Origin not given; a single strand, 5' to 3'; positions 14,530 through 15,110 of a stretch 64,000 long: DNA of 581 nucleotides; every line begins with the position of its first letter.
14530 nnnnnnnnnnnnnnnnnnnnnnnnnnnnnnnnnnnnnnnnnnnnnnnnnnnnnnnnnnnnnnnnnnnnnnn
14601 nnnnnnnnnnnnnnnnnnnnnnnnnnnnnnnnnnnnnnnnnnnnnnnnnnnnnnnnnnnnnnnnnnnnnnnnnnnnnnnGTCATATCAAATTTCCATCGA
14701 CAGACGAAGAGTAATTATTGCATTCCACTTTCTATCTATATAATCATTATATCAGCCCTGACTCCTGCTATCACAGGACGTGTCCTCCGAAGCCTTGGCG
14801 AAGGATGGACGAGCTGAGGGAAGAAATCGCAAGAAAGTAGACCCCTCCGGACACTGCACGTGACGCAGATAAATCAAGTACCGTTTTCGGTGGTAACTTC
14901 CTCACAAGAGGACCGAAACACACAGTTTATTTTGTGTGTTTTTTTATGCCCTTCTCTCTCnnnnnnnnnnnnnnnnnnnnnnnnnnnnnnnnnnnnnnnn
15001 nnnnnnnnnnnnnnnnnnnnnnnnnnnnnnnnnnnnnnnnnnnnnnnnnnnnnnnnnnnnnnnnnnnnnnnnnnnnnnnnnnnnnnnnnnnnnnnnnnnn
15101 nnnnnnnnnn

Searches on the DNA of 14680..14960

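Call 88: search_rna_families(source=window, start=14680, end=14960, threshold=evalue, max_evalue=1)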
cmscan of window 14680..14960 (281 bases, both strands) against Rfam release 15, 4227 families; matches with E-value up to 1: 0.
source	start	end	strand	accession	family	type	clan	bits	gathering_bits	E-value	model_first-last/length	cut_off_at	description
